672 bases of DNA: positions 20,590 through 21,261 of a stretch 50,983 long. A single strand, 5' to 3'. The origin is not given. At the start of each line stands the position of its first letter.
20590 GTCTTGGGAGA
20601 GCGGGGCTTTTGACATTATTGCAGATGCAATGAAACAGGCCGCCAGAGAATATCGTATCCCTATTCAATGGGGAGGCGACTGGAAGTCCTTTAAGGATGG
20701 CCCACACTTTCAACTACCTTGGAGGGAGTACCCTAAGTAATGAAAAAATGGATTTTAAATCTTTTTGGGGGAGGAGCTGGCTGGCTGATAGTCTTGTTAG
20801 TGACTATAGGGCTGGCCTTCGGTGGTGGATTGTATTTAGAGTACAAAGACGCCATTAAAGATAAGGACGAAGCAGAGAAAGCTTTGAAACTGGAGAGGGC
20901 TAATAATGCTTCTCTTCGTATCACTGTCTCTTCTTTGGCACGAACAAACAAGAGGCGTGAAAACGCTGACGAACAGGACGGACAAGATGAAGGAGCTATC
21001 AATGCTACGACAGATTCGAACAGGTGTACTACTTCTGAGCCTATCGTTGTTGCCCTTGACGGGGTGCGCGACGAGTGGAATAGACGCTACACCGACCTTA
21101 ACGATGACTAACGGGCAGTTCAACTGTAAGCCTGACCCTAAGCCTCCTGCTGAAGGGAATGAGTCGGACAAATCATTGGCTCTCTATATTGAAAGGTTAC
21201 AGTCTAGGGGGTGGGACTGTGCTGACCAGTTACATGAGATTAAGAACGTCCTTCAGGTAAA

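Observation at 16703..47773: Strand-exclusive 9-mer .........: 12 copies on one strand, none on the other, clustered toward the control region and near start codons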

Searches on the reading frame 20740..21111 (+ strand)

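Call 82: search_protein_families(library=pfam, max_evalue=0.05, proteins=[window:20740-21111:+])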
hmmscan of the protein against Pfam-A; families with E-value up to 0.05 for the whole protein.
window:20740-21111:+ (123 aa): 0 families

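Call 83: search_protein_families(library=phrogs, max_evalue=0.01, proteins=[window:20740-21111:+])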
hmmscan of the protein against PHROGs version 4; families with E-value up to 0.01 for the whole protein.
window:20740-21111:+ (123 aa): 1 family
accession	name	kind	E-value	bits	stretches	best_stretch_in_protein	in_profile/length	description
phrog_739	-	lysis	0.0091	17.2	0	15-83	8-79/122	Rz-like spanin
